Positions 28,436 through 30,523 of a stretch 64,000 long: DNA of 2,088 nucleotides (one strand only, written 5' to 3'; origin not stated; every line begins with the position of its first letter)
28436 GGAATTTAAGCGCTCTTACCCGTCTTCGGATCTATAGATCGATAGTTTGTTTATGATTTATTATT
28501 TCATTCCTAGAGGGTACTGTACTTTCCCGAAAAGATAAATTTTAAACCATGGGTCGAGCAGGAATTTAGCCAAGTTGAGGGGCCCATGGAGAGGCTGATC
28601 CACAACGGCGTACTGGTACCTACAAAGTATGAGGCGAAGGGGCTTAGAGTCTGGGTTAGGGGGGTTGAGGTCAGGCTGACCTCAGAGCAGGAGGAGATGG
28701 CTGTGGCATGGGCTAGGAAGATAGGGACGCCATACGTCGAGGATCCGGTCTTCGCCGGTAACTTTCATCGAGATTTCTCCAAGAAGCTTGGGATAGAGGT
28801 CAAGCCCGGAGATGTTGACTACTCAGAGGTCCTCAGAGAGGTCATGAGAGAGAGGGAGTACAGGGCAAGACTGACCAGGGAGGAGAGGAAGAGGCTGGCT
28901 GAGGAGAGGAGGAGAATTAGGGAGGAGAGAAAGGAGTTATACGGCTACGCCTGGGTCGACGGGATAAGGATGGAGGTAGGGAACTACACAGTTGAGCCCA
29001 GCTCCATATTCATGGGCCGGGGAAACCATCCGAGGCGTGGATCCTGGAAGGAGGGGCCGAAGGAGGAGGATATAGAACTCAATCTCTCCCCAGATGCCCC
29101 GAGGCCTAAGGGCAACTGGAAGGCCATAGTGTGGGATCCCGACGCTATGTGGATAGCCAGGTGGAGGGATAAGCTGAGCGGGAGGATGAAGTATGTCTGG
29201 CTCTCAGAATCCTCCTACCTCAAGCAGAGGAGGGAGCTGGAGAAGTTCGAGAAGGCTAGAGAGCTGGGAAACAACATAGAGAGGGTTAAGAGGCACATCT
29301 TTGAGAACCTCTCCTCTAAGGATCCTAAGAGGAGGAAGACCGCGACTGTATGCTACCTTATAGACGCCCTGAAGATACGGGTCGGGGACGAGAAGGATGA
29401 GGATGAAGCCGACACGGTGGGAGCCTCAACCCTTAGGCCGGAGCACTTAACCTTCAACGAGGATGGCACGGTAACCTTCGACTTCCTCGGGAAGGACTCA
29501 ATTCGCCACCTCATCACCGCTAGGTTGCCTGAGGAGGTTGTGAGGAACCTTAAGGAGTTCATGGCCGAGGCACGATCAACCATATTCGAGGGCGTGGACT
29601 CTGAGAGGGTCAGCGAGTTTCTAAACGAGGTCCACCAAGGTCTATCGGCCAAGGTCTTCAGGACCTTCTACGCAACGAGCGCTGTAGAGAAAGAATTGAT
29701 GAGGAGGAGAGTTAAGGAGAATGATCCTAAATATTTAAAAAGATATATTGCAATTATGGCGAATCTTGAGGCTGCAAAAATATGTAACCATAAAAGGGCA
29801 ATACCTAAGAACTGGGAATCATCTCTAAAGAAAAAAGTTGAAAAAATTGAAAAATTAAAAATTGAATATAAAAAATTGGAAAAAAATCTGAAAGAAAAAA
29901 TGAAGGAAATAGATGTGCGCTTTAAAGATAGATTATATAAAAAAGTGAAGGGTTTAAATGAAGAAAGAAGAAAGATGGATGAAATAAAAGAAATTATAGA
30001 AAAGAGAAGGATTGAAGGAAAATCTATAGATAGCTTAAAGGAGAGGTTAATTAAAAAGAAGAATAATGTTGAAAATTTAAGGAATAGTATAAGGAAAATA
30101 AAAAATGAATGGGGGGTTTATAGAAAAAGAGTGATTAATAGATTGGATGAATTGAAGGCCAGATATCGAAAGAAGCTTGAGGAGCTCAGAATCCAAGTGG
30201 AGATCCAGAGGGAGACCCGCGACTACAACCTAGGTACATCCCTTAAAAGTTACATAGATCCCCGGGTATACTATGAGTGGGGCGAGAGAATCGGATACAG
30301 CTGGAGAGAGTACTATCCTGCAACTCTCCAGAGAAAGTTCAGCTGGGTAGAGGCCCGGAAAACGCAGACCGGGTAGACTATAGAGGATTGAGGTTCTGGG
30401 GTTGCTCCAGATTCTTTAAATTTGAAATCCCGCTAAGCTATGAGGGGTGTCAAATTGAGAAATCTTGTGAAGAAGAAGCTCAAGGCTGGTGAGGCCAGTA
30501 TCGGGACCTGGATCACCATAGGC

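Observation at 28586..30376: Eukaryote-type topoisomerase IB with a lysine-rich linker in a Wood-Ljungdahl archaeon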

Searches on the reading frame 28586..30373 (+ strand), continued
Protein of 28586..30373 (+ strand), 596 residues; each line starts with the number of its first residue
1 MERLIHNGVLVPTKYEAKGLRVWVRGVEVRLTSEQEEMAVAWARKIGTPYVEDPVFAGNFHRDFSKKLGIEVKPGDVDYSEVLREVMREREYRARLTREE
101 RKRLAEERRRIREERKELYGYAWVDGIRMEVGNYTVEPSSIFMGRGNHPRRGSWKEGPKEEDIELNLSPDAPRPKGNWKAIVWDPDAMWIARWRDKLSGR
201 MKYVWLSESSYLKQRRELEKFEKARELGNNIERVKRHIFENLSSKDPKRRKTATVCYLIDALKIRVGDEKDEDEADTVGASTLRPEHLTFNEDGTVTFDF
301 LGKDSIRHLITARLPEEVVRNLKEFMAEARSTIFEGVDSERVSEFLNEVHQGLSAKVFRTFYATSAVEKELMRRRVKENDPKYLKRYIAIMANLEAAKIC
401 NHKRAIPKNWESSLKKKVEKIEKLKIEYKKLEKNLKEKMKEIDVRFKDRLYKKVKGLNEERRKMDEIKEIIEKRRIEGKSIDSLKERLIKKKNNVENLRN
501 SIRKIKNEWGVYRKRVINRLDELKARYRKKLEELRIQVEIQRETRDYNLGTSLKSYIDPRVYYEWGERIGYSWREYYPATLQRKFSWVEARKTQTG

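Call 60: search_protein_families(library=ncbifam, proteins=[L080:848-1477:+, L080:5772-6437:+, L080:6498-7589:-, L080:7654-8439:-, L077:64-1752:+, L077:2686-3711:+, L077:5808-7274:+, L077:7287-8657:+], max_evalue=0.00001)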
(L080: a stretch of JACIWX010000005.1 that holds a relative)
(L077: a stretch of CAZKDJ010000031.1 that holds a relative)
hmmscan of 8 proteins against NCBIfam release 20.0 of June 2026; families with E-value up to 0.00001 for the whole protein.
L080:848-1477:+ (210 aa): 0 families

L080:5772-6437:+ (222 aa): 2 families
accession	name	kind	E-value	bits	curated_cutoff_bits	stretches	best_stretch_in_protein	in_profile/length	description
TIGR00044.1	TIGR00044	hypoth_equivalog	2.7e-51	174.4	106.25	1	17-220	25-229/229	YggS family pyridoxal phosphate-dependent enzyme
TIGR00492.1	alr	equivalog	5.5e-08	32.1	168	1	2-218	8-224/369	alanine racemase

L080:6498-7589:- (363 aa): 1 family
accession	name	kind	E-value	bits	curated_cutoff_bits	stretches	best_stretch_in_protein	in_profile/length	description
NF052623.1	Npun_F2552_fam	equivalog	8.3e-07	28.7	500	1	150-268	138-259/314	Npun_F2552 family protein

L080:7654-8439:- (261 aa): 4 families
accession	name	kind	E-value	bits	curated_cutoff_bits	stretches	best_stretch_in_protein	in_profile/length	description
TIGR00195.1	exoDNase_III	equivalog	1.2e-86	290.4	182.55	1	6-259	2-254/254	exodeoxyribonuclease III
TIGR00633.1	xth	equivalog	4.4e-80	268.9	99.05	1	6-259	2-254/255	exodeoxyribonuclease III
NF008733.0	PRK11756.1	equivalog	6.1e-55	186.3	280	1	6-259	2-267/269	exodeoxyribonuclease III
NF010489.0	PRK13911.1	equivalog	9e-29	100.9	503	1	6-235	2-229/250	exodeoxyribonuclease III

L077:64-1752:+ (563 aa): 107 families (the best 25 are shown)
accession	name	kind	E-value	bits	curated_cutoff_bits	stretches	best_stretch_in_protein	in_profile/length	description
NF007135.0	PRK09581.1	equivalog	2.7e-34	118.8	474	2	286-374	3-90/457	PleD family two-component system response regulator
NF006050.0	PRK08197.1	equivalog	4e-34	118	303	1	2-244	155-382/406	threonine synthase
TIGR02154.1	PhoB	equivalog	2.6e-30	105.4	296.2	2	442-559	3-118/226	phosphate regulon transcriptional regulator PhoB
NF045717.1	DVU0259_DivK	exception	3.1e-26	91.8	160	2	287-368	4-84/117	DVU0259 family response regulator domain-containing protein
NF045505.1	RR_RssB_Pseudo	equivalog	7.6e-25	87.8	700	2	287-380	7-97/394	two-component system response regulator RssB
NF007969.0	PRK10693.1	equivalog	1.2e-24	86.9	329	2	443-557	9-120/337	two-component system response regulator RssB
NF040689.1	MtrAB_MtrA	equivalog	1.2e-23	83.6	300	2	288-404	1-112/219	MtrAB system response regulator MtrA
NF040534.1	resp_reg_YycF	equivalog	3e-23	82.3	340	2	287-406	2-116/231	response regulator YycF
NF045944.1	ResRegRpaBCyano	equivalog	8e-23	81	330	2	290-408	2-115/229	response regulator transcription factor RpaB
NF041866.1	EpsW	equivalog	2.1e-22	79.1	200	2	283-405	3-125/131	exopolysaccharide biosynthesis response regulator EpsW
NF007982.1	PRK10710.1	equivalog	2.6e-22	79.5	380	2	284-416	6-133/235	envelope stress response regulator BaeR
NF007935.0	PRK10651.1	equivalog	3.1e-22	78.8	250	2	284-369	5-91/216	two-component system response regulator NarL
NF007820.0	PRK10529.1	equivalog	5.7e-22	78.2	325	2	286-379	2-91/225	two-component system response regulator KdpE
TIGR02875.1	spore_0_A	equivalog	6.5e-22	78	200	2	287-368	4-86/262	sporulation transcription factor Spo0A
NF008318.0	PRK11107.1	equivalog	7.5e-22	77.2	890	2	279-376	661-757/920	two-component sensor histidine kinase BarA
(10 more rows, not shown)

L077:2686-3711:+ (342 aa): 3 families
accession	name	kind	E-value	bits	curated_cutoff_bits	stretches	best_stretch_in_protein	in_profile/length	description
TIGR01575.1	rimI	equivalog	4.3e-11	43.1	86.4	1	117-197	36-116/132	ribosomal protein S18-alanine N-acetyltransferase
NF002959.0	PRK03624.1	equivalog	1e-08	35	124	1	107-203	43-139/147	GNAT family acetyltransferase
TIGR03103.1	trio_acet_GNAT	equivalog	7.1e-06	24.8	569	1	142-214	161-233/547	N-acetylglutaminylglutamine synthetase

L077:5808-7274:+ (489 aa): 7 families
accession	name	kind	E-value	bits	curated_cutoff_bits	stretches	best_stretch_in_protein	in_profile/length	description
TIGR02395.1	rpoN_sigma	equivalog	1.1e-88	298.2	277.35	1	18-470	2-434/434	RNA polymerase factor sigma-54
NF004595.0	PRK05932.1-2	equivalog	2.2e-81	274.2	513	1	13-471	5-482/484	RNA polymerase factor sigma-54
NF009118.0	PRK12469.1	subfamily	4e-68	230.4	396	1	17-472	9-481/483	RNA polymerase factor sigma-54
NF004598.0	PRK05932.1-5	equivalog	3.7e-67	227.2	621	1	92-470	125-502/504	RNA polymerase factor sigma-54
NF004596.0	PRK05932.1-3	subfamily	4.3e-65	220.6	499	1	84-476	124-511/515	RNA polymerase factor sigma-54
NF004597.0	PRK05932.1-4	equivalog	8.9e-56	189.3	817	1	16-471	8-475/477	RNA polymerase factor sigma-54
NF004602.0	PRK05932.2-4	equivalog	2e-34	119.1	506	2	333-475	264-414/416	RNA polymerase factor sigma-54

L077:7287-8657:+ (457 aa): 112 families (the best 25 are shown)
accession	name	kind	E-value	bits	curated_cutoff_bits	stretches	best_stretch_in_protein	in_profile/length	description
NF008469.0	PRK11361.1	equivalog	1.2e-144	482.5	714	1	3-456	5-456/461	acetoacetate metabolism transcriptional regulator AtoC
TIGR01818.1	ntrC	equivalog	5.1e-129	431.1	558.6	1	5-452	1-461/463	nitrogen regulation protein NR(I)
TIGR02915.1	PEP_resp_reg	equivalog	2.2e-126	422.3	502.6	1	5-456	1-444/445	PEP-CTERM-box response regulator transcription factor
NF051870.1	NAssimRespRegNtrX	equivalog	4.1e-119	398.4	600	1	3-455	2-451/452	nitrogen assimilation response regulator NtrX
NF041946.1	LuxO_transreg_Vib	equivalog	9.9e-119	397.1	800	1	14-453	8-459/463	quorum-sensing sigma-54 dependent transcriptional regulator LuxO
NF041552.1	TF_PrdR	equivalog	5.7e-115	384.8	795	1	105-455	235-577/577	sigma-54 dependent transcriptional regulator PrdR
NF007689.0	PRK10365.1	equivalog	3.3e-110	368.9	760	1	4-451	7-439/441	sigma-54-dependent response regulator transcription factor ZraR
NF008176.1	PRK10923.1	equivalog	2.5e-107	359.4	620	1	4-456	5-468/469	nitrogen regulation protein NR(I)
TIGR01817.1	nifA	equivalog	1.2e-106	357.6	528.85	1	120-456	177-529/534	nif-specific transcriptional activator NifA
NF038308.1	RNA_repair_RtcR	equivalog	3e-105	353.1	650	1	82-455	119-517/530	RNA repair transcriptional activator RtcR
NF050807.1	TransRegFlbDCaul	equivalog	1.9e-97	327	750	1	24-454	22-438/454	sigma-54-dependent transcriptional regulator FlbD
NF003451.0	PRK05022.1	equivalog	1.2e-95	321.2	476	1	122-449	172-503/512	nitric oxide reductase transcriptional regulator NorR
NF011695.0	PRK15115.1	equivalog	1.6e-95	320.5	763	1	2-379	6-374/445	two-component system response regulator GlrR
NF049963.1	RespRegFlgRCampy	domain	3.3e-93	312.9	750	1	5-381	3-375/429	fla regulon two-component system response regulator FlgR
NF041906.1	V4R_TF_MobR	exception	1.1e-88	298.2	999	1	141-454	233-544/544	phenol degradation transcriptional regulator MobR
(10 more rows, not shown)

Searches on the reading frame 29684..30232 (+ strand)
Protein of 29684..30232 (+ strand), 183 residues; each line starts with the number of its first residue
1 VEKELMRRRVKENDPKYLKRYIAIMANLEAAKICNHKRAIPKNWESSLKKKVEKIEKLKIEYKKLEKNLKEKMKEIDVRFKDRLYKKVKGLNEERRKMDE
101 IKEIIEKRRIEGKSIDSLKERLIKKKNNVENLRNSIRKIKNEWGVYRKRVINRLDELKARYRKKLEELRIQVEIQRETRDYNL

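Call 28: find_homologous_proteins(query=window:29684-30232:+, max_evalue=0.00001)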
Query seq(183 aa) (183 aa): 2 proteins with E <= 0.00001 among 360 candidates.
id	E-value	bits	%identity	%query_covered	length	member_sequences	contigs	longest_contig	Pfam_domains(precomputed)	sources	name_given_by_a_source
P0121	2.2e-86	306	93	93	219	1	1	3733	PF14370.12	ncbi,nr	ncbi:hypothetical protein KEJ49_07695, partial [Candidatus Bathyarchaeota archaeon]|nr:hypothetical 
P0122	9.8e-7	47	36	46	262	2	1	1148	PF14370.12,PF01028.26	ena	-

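Call 39: search_protein_representatives(protein=window:29690-30220:+)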
Query: 177 residues. Proteins with E-value up to 0.001 (for the whole library): 53; up to 1e-10: 5; up to 1e-30: 1. The best 53 are listed.
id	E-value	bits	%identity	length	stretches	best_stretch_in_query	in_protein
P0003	3.2e-59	215.9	69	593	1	1-177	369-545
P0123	5.3e-21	91.7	38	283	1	4-177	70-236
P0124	7.2e-18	81.5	38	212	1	16-177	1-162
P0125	1.7e-16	77.0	34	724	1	2-177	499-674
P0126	4.5e-12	62.7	31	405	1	5-177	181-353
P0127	1.0e-09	55.0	46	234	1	6-90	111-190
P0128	1.6e-09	54.3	43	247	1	6-81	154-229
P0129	3.3e-09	53.3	47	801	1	7-74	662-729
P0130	7.1e-09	52.3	53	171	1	8-69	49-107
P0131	4.8e-08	49.6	51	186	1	12-68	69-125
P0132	7.0e-08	49.0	43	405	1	9-80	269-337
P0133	1.0e-07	48.5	41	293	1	11-123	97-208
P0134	3.2e-07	46.9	40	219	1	2-102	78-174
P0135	4.2e-07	46.5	43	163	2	5-62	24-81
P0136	9.4e-07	45.4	38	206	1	2-102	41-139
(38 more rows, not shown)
